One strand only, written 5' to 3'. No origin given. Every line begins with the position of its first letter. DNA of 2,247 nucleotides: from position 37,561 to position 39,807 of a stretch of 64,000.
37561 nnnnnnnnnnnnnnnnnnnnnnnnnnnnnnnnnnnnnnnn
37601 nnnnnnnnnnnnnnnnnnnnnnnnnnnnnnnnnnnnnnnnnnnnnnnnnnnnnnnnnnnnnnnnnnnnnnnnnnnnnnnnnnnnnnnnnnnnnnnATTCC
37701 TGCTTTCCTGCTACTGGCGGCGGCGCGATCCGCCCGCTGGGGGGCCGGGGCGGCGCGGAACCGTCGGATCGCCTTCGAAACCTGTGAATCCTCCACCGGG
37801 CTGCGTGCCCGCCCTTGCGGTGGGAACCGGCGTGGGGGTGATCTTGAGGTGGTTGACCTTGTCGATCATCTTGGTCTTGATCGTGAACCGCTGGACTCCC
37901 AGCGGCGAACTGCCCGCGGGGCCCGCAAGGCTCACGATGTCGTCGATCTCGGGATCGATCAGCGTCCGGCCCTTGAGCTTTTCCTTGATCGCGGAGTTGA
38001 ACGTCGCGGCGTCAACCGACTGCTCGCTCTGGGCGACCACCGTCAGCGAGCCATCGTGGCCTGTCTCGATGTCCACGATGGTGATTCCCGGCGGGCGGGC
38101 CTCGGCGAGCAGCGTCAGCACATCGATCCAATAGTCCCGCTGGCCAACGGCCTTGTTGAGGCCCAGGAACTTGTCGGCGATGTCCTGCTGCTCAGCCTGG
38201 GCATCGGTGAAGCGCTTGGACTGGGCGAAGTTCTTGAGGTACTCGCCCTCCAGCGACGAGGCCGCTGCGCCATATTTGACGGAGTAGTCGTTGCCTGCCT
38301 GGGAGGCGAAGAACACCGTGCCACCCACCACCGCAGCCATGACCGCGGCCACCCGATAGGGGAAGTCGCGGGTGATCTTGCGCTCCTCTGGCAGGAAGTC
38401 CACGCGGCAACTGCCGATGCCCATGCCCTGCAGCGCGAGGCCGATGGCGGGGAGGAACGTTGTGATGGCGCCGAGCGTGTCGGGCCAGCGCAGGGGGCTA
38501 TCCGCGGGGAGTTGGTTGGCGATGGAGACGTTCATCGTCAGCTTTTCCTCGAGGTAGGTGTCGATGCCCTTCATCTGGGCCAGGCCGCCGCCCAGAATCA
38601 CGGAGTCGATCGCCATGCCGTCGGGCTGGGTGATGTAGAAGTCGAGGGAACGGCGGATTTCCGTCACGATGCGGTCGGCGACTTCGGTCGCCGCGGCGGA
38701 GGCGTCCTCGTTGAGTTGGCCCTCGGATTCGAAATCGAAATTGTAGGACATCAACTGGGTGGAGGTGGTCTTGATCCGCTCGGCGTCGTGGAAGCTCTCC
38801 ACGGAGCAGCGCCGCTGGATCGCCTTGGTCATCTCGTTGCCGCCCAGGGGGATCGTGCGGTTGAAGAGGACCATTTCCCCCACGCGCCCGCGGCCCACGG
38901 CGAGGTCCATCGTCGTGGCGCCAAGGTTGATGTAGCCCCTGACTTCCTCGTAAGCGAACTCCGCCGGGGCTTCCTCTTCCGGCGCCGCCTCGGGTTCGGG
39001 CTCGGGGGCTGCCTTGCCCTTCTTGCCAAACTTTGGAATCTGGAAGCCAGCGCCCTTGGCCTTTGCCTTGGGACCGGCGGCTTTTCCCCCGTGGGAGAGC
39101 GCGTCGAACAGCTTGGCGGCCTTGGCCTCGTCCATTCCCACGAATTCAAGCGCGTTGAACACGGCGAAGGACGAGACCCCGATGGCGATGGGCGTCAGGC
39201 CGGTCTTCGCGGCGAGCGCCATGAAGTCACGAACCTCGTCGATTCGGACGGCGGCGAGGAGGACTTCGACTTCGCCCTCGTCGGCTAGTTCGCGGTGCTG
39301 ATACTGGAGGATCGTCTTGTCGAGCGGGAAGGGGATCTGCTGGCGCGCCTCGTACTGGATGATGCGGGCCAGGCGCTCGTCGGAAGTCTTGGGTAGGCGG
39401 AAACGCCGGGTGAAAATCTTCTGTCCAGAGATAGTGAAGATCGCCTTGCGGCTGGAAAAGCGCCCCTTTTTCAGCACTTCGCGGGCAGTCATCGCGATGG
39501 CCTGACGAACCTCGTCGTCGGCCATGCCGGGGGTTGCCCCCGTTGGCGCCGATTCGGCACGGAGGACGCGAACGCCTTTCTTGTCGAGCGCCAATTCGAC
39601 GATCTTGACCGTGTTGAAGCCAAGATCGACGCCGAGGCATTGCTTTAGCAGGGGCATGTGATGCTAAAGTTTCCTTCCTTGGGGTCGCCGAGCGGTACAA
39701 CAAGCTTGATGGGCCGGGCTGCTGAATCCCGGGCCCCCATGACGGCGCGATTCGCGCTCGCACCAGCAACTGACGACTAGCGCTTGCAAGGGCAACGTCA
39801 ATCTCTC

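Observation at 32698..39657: Type IV pilus block with an unusually large secretin and a PilM-PilN fusion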

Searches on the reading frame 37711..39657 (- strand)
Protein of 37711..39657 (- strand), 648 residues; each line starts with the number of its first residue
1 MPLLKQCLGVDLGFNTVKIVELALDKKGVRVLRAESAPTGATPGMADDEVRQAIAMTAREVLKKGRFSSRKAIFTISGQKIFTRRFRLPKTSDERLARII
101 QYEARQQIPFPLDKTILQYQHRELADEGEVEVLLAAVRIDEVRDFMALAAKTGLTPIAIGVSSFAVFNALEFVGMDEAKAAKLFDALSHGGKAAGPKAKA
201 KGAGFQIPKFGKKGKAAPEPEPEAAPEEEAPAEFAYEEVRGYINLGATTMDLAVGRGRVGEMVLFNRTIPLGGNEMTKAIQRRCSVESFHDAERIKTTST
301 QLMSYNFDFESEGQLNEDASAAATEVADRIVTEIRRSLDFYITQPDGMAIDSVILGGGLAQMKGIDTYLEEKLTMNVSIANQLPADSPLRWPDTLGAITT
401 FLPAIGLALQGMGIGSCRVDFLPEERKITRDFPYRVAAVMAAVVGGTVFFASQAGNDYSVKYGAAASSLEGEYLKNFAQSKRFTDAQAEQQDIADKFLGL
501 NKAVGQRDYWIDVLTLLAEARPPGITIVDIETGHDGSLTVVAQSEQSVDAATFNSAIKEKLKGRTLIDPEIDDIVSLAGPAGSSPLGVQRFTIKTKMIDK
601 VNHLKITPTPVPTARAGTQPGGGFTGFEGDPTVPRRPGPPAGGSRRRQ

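Call 7: search_protein_families(library=pfam, proteins=[window:37711-39657:-], max_evalue=0.01)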
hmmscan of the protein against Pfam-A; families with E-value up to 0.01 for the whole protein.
window:37711-39657:- (648 aa): 3 families
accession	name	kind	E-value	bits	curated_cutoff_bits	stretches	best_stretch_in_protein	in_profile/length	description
PF11104.14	PilM_2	-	2.2e-35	122.7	27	2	9-173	1-169/340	Type IV pilus assembly protein PilM;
PF14450.12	FtsA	-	1.1e-12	48.9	31.8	1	243-383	3-113/127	Cell division protein FtsA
PF06723.19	MreB_Mbl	-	0.0015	17.9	27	1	321-382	244-306/327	MreB/Mbl protein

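Call 12: search_solved_structures(query=window:37711-39657:-, max_evalue=0.1)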
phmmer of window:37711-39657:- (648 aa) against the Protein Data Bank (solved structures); distinct sequences matched with E-value up to 0.1: 4.
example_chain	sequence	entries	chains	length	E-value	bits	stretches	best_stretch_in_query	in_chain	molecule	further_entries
3jc8_Ma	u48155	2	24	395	5.6e-24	87.9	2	5-170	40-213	Type IV pilus biogenesis protein PilM | PilM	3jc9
2ych_A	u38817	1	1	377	1.9e-21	79.5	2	6-172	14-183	COMPETENCE PROTEIN PILM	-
5eou_A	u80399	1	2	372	1.7e-18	69.8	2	7-169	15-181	Type 4 fimbrial biogenesis protein PilM,Type 4 fimbrial biogenesis protein PilN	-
5eox_A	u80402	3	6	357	1e-17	67.3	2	7-168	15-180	Type 4 fimbrial biogenesis protein PilM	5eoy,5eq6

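Call 35: search_protein_families(library=ncbifam, proteins=[window:37711-39657:-], max_evalue=0.01)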
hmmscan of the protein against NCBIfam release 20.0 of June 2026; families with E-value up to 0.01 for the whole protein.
window:37711-39657:- (648 aa): 5 families
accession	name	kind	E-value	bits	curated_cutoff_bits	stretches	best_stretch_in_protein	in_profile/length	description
NF045709.1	Amuc_1101_fam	equivalog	1.4e-48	166.2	650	2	243-554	183-495/608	Amuc_1101 family PilM-like pilus complex protein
TIGR01175.1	pilM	subfamily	6.7e-41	140.4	133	2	7-176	5-179/348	type IV pilus assembly protein PilM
TIGR01174.1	ftsA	equivalog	7.4e-08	31.9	175.85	1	243-381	201-346/371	cell division protein FtsA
NF010539.0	PRK13927.1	subfamily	0.0029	16.5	293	0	320-382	250-313/339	rod shape-determining protein MreB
NF010540.1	PRK13929.1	exception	0.0096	15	515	0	320-382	248-311/334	rod-share determining protein MreBH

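Call 43: find_homologous_proteins(query=window:37711-39657:-, max_evalue=0.00001)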
Query window:37711-39657:- (648 aa): 239 proteins with E <= 0.00001 among 8000 candidates; the best 120 are listed.
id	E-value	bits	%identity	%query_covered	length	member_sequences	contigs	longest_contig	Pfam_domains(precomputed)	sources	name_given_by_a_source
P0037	0.0e+0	1417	99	100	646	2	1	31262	PF14450.13,PF11104.15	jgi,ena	-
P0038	1.3e-243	828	58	96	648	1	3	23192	PF14450.13,PF11104.15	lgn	-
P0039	2.3e-242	824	59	94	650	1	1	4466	PF14450.13,PF11104.15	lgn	-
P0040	2.4e-232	791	59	97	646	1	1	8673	PF14450.13,PF11104.15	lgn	-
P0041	1.4e-220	752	57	98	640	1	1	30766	PF14450.13,PF11104.15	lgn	-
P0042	1.8e-217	742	55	94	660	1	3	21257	PF14450.13,PF11104.15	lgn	-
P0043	1.9e-217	742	56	94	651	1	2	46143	PF14450.13,PF11104.15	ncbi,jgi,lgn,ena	-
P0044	6.4e-213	727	54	100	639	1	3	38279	PF14450.13,PF11104.15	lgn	-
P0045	1.7e-211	722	54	95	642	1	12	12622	PF14450.13,PF11104.15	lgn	-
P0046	7.8e-211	720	52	95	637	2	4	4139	PF14450.13,PF11104.15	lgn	-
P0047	1.6e-207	709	53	94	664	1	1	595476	PF14450.13,PF11104.15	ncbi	-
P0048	2.9e-205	702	53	96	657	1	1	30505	PF14450.13,PF11104.15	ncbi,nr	ncbi:type IV pilus assembly protein PilM [Candidatus Sumerlaeota bacterium]|nr:type IV pilus assembl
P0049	1.3e-204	699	52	99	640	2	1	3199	PF14450.13,PF11104.15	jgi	jgi:type IV pilus assembly protein PilM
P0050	1.3e-202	693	51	94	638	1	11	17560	PF14450.13,PF11104.15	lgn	-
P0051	3.8e-201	688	52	94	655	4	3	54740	PF14450.13,PF11104.15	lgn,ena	-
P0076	1.3e-159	551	44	94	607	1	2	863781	PF14450.13,PF05137.19,PF11104.15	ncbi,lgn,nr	ncbi:pilus assembly protein PilM [bacterium]|nr:pilus assembly protein PilM [bacterium]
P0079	3.9e-154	533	43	96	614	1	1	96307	PF05134.20,PF14450.13,PF11104.15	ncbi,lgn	-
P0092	1.1e-127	445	52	26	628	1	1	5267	PF14450.13,PF05137.19,PF11104.15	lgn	-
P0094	6.5e-115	403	36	97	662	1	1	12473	PF14450.13,PF05137.19,PF11104.15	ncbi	ncbi:MAG: pilus assembly protein PilM [bacterium]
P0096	2.6e-113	398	36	93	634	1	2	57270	PF14450.13,PF05137.19,PF11104.15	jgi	jgi:Tfp pilus assembly PilM family ATPase/Tfp pilus assembly protein PilN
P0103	9.8e-107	376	36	98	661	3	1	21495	PF14450.13,PF05137.19,PF11104.15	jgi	-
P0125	1.1e-100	356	35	95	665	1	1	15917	PF05134.20,PF14450.13,PF11104.15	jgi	jgi:Tfp pilus assembly PilM family ATPase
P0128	7.7e-100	353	33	96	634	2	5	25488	PF05137.19,PF11104.15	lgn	-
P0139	1.7e-94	336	42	26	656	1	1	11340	PF05134.20,PF14450.13,PF11104.15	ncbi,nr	ncbi:MAG: type II secretion system protein GspL [Candidatus Sumerlaeota bacterium]|nr:type II secret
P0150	4.6e-36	143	30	60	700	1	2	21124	PF14450.13,PF05137.19,PF11104.15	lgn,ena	-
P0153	3.2e-22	97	23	80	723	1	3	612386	PF14450.13,PF11104.15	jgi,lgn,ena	-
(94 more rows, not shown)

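Call 46: search_protein_families(library=pfam, alignment_id=A3, max_evalue=0.1)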
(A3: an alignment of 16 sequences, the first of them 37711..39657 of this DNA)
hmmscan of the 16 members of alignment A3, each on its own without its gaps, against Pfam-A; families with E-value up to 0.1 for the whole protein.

A. member 1, window:37711-39657:- (648 aa): 4 families
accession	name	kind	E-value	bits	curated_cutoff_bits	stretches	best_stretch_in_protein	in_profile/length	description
PF11104.14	PilM_2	-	2.2e-35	122.7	27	2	9-173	1-169/340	Type IV pilus assembly protein PilM;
PF14450.12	FtsA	-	1.1e-12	48.9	31.8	1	243-383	3-113/127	Cell division protein FtsA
PF06723.19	MreB_Mbl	-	0.0015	17.9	27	1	321-382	244-306/327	MreB/Mbl protein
PF05887.16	Trypan_PARP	-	0.059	13.8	100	0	159-233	11-84/134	Procyclic acidic repetitive protein (PARP)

B. families by the number of members that match (of 16 scanned): 16 families
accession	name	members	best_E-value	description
PF11104.14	PilM_2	16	1e-37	Type IV pilus assembly protein PilM;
PF14450.12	FtsA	15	1.1e-12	Cell division protein FtsA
PF06723.19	MreB_Mbl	12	0.0002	MreB/Mbl protein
PF05137.18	PilN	8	7.1e-05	Fimbrial assembly protein (PilN)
PF25216.1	Volactin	3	0.0025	Volactin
PF21522.3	MreB-like_C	2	0.005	Archaeal actin homologue MreB-like, C-terminal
PF25229.1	Salactin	1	0.0038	Salactin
PF18222.6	PilN_bio_d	1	0.0046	PilN biogenesis protein dimerization domain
PF11123.14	DNA_Packaging_2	1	0.02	DNA packaging protein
PF00022.25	Actin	1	0.022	Actin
PF05134.19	T2SSL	1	0.033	Type II secretion system (T2SS), protein L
PF05887.16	Trypan_PARP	1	0.059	Procyclic acidic repetitive protein (PARP)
PF06005.17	ZapB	1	0.063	Cell division protein ZapB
PF00682.25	HMGL-like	1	0.068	HMGL-like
PF00106.31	adh_short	1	0.083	short chain dehydrogenase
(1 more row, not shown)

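Call 53: predict_structure(alignment_id=A5)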
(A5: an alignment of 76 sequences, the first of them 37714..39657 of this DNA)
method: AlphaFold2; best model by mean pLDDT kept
length: 648 residues; sequences in the alignment: 76
mean_pLDDT: 86.0   pTM: 0.68
mean pLDDT of the five models: 86.0, 85.2, 84.7, 84.7, 84.5
residues with pLDDT >= 90: 428; 70-90: 106; 50-70: 56; < 50: 58
segments of 3 or more residues with pLDDT < 50: 202-206, 210-216, 607-636, 641-648
pLDDT, mean of each block of 10 residues (from residue 1): 87 97 95 97 96 98 97 97 95 95 95 96 92 97 97 97 97 94 89 55 48 49 52 78 97 90 94 97 97 96 83 86 98 97 94 96 96 96 94 96 98 95 93 86 93 85 90 87 87 75 64 91 92 89 92 95 93 85 72 91 53 44 40 47 42
secondary structure, 60 per line:
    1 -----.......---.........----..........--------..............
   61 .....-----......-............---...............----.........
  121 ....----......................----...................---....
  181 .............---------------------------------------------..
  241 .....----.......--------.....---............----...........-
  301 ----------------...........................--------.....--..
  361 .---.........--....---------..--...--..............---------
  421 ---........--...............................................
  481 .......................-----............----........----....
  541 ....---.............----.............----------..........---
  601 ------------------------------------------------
elements in order: E6-12 E16-24 E29-38 H47-65 E71-76 E81-89 H93-107 E115-124 E129-138 H139-150 E155-161 H162-173 H177-193 E239-245 E250-256 E265-269 H273-284 H289-299 H317-343 E352-356 H365-373 E376-379 H398-411 H424-431 H434-503 H509-520 E525-532 E537-544 H548-560 E565-577 E588-597

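Call 56: fold_search(model_id=the predicted structure, library=pdb)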
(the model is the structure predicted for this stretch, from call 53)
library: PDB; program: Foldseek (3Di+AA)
matches with E <= 10: 827; with E <= 0.001: 196
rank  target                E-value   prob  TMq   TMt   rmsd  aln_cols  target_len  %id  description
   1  5eox_B                1.7e-24  1.00  0.41  0.70   6.1       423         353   21  Pseudomonas aeruginosa PilM bound to ADP (released 2016-04-27)
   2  5eou_B                3.9e-24  1.00  0.47  0.82   3.8       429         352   20  Pseudomonas aeruginosa PilM:PilN1-12 bound to ATP (released 2016-04-27)
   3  5eoy_B                8.8e-24  1.00  0.42  0.71   6.1       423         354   20  Pseudomonas aeruginosa SeMet-PilM bound to ADP (released 2016-04-27)
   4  5eoy_A                2.0e-23  1.00  0.41  0.70   6.2       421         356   21  Pseudomonas aeruginosa SeMet-PilM bound to ADP (released 2016-04-27)
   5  5eox_A                3.1e-23  1.00  0.40  0.69   7.2       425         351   21  Pseudomonas aeruginosa PilM bound to ADP (released 2016-04-27)
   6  5eq6_A                4.8e-23  1.00  0.41  0.69   6.1       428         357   21  Pseudomonas aeruginosa PilM bound to AMP-PNP (released 2016-04-27)
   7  5eq6_B                1.1e-22  1.00  0.40  0.67   7.3       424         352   21  Pseudomonas aeruginosa PilM bound to AMP-PNP (released 2016-04-27)
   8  3jc8_Ma               2.3e-22  1.00  0.46  0.80   4.1       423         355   20  Architectural model of the type IVa pilus machine in a piliated state (released 2016-03-16)
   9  2ych_A                1.3e-21  1.00  0.44  0.82   3.9       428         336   21  PilM-PilN type IV pilus biogenesis complex (released 2011-05-11)
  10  5eou_A                1.6e-21  1.00  0.43  0.79   5.7       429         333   19  Pseudomonas aeruginosa PilM:PilN1-12 bound to ATP (released 2016-04-27)
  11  7q6i_B                1.2e-16  1.00  0.44  0.71   5.0       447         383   16  Vibrio maritimus FtsA 1-396 ATP and FtsN 1-29, bent tetramers in double filament arrangement (released 2022-09-21)
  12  3wt0_C                1.4e-16  1.00  0.41  0.67   6.3       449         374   13  Crystal Structure Analysis of Cell Division Protein (released 2015-04-29)
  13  3wt0_D                2.1e-16  1.00  0.41  0.67   6.0       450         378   13  Crystal Structure Analysis of Cell Division Protein (released 2015-04-29)
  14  7q6i_D                2.2e-16  1.00  0.44  0.74   4.3       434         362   16  Vibrio maritimus FtsA 1-396 ATP and FtsN 1-29, bent tetramers in double filament arrangement (released 2022-09-21)
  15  3wt0_A                4.0e-16  1.00  0.41  0.66   6.4       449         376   13  Crystal Structure Analysis of Cell Division Protein (released 2015-04-29)
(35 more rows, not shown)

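Call 60: find_encoding_contigs(protein=P0153, flank=8000, max_places=2)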
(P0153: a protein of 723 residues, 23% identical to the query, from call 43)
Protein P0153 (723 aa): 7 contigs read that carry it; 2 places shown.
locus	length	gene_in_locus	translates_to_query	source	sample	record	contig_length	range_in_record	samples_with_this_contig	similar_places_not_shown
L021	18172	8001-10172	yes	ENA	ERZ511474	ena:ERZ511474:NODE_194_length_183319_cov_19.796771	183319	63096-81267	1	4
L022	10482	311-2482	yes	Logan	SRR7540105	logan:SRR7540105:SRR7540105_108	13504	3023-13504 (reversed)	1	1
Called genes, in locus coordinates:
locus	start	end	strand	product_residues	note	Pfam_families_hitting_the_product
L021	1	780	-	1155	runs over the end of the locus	PF02574:S-methyl_trans, PF00809:Pterin_bind, PF02607:B12-binding_2, PF02310:B12-binding, PF02965:Met_synt_B12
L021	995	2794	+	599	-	PF11412:DsbD_N, PF02683:DsbD_TM, PF03190:Thioredox_DsbH, PF13098:Thioredoxin_2, PF13899:Thioredoxin_7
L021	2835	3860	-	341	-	PF02775:TPP_enzyme_C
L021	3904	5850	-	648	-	PF01558:POR, PF01855:POR_N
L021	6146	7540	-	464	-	PF00515:TPR_1 (faint), PF07719:TPR_2 (faint), PF13424:TPR_12 (weak), PF13432:TPR_16 (weak)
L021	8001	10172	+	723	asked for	PF11104:PilM_2, PF14450:FtsA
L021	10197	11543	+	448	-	-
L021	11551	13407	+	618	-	-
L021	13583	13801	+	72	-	-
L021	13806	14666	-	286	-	PF01063:Aminotran_4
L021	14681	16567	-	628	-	-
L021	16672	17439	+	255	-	PF01209:Ubie_methyltran, PF13489:Methyltransf_23, PF08241:Methyltransf_11, PF08242:Methyltransf_12, PF13649:Methyltransf_25, PF13847:Methyltransf_31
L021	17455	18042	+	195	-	PF02441:Flavoprotein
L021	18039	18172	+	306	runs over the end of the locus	PF01040:UbiA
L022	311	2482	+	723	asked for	PF11104:PilM_2, PF14450:FtsA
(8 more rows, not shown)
